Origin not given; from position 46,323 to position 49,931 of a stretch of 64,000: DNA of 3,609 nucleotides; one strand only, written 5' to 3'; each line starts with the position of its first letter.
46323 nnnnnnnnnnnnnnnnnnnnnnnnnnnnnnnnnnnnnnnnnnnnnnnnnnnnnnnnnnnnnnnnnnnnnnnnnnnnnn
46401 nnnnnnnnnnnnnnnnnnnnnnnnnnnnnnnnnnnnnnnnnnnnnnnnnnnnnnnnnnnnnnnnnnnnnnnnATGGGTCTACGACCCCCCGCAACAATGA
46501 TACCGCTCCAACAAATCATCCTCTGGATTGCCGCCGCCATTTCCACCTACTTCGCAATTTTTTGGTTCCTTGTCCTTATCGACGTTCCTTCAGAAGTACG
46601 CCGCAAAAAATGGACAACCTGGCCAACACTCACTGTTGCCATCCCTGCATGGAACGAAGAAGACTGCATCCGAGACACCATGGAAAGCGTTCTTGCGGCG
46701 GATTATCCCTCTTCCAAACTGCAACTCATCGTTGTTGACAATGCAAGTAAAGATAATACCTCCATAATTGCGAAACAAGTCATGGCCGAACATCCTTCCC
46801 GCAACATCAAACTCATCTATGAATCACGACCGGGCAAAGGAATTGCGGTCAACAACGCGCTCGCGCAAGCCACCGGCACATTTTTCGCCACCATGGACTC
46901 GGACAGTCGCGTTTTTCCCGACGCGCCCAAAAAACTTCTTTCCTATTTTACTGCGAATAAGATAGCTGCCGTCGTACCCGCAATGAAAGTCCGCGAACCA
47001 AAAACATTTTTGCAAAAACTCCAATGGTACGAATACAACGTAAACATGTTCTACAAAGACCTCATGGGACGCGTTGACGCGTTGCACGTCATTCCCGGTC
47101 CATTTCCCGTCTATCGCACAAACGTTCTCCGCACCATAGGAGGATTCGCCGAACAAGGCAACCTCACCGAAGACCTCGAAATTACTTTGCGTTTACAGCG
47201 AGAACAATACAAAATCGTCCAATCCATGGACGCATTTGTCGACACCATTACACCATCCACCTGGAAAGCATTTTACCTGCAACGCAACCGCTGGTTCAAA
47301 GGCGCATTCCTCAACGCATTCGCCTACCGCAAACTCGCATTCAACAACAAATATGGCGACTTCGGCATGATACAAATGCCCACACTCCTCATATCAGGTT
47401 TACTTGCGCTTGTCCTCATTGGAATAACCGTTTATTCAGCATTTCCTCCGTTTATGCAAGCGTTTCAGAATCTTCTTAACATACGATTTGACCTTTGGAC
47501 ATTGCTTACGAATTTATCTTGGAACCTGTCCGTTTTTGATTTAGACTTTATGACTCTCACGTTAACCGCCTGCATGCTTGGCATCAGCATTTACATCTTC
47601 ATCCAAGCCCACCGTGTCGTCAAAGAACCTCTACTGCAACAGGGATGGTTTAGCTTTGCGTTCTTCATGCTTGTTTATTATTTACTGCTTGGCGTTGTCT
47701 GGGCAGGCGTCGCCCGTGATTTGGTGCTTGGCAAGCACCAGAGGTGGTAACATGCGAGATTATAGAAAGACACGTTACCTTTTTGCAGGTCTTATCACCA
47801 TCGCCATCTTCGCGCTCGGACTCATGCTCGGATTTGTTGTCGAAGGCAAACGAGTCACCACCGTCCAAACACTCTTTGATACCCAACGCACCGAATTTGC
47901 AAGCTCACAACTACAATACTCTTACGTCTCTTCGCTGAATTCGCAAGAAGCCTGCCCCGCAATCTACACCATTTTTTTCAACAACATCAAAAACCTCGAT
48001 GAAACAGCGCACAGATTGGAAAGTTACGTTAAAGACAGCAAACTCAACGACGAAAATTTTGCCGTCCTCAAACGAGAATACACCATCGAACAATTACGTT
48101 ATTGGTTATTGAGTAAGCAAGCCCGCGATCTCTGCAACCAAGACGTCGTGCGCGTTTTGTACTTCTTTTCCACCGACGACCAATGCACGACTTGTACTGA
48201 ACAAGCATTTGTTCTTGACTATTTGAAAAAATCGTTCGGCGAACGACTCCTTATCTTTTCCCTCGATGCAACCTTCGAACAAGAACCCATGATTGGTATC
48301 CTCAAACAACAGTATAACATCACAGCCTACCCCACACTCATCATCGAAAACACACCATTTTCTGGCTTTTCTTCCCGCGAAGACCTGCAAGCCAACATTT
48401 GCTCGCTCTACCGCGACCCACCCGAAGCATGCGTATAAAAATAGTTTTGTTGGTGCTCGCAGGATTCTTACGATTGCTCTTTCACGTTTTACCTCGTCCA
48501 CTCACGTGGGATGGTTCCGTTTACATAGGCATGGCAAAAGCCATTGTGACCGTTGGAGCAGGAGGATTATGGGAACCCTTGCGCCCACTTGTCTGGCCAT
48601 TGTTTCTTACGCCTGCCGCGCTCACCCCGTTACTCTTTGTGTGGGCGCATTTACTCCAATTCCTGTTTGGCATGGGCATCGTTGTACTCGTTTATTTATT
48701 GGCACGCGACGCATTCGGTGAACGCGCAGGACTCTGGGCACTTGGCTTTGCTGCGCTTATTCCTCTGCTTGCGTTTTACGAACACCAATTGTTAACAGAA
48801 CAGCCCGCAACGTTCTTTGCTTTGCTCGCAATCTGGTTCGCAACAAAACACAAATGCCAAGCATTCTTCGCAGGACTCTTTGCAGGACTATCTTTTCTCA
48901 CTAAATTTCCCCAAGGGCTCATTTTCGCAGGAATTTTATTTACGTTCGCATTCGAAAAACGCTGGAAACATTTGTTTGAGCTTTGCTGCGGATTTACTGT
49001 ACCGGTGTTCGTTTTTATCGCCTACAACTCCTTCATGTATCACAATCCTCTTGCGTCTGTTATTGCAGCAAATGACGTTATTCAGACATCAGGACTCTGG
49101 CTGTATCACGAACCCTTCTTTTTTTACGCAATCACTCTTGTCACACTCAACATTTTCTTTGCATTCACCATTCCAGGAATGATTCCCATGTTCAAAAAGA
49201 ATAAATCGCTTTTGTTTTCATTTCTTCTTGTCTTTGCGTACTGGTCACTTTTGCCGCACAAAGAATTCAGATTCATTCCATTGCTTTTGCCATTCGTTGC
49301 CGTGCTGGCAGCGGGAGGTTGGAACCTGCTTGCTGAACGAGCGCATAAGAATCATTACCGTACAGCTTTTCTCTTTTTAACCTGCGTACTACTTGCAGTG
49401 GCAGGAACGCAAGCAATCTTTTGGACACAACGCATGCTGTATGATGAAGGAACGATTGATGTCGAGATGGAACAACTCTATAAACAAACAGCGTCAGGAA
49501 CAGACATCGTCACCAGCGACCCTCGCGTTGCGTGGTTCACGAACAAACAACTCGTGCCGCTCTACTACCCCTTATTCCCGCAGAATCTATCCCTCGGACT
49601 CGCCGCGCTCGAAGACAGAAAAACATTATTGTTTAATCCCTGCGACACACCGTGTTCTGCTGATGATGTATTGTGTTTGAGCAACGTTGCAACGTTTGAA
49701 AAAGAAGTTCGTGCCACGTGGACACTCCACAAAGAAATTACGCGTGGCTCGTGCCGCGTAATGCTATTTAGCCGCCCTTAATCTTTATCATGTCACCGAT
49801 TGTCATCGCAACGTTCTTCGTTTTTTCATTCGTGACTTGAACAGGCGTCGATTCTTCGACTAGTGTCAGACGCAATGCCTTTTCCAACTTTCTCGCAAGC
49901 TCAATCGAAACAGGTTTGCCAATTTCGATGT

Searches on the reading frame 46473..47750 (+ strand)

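Call 10: search_protein_families(library=pfam, max_evalue=0.01, proteins=[window:46473-47750:+])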
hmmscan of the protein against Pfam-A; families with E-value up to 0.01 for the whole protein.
window:46473-47750:+ (425 aa): 6 families
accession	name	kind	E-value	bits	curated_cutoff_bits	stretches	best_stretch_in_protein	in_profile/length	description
PF13641.12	Glyco_tranf_2_3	-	1.9e-32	113.6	27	1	51-276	1-229/230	Glycosyltransferase like family 2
PF00535.33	Glycos_transf_2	-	9.6e-28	97.6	23.3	1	54-221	1-166/168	Glycosyl transferase family 2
PF13632.12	Glyco_trans_2_3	-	3.2e-17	63.4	27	1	139-408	3-196/198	Glycosyl transferase family group 2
PF13506.12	Glyco_transf_21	-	3e-12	46.8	21.7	1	122-274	18-172/174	Glycosyl transferase family 21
PF03142.21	Chitin_synth_2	-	3.8e-08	32.9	27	0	140-217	207-287/527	Chitin synthase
PF10111.15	Glyco_tranf_2_2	-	0.00016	21.7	27.3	1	54-253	1-210/276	Glycosyltransferase like family 2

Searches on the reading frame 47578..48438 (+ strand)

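Call 27: search_protein_families(library=pfam, max_evalue=0.1, proteins=[window:47578-48438:+])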
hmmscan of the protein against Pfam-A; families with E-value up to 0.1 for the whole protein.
window:47578-48438:+ (286 aa): 2 families
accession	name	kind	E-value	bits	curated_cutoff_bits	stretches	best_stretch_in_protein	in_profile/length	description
PF13728.12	TraF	-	0.0022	18.3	23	1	194-260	134-202/224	F plasmid transfer operon protein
PF00085.26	Thioredoxin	-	0.021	15.3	23.5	1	189-257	18-79/103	Thioredoxin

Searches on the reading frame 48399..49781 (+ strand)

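Call 10: search_protein_families(library=pfam, max_evalue=0.01, proteins=[window:48399-49781:+])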
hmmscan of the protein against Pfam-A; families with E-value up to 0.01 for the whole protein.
window:48399-49781:+ (460 aa): 2 families
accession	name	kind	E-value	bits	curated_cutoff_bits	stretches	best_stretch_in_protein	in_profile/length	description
PF13231.12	PMT_2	-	1.8e-11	45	26.1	1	83-201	24-146/160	Dolichyl-phosphate-mannose-protein mannosyltransferase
PF03901.23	Glyco_transf_22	-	6.6e-11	42.5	23.8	1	75-353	75-371/414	Alg9-like mannosyltransferase family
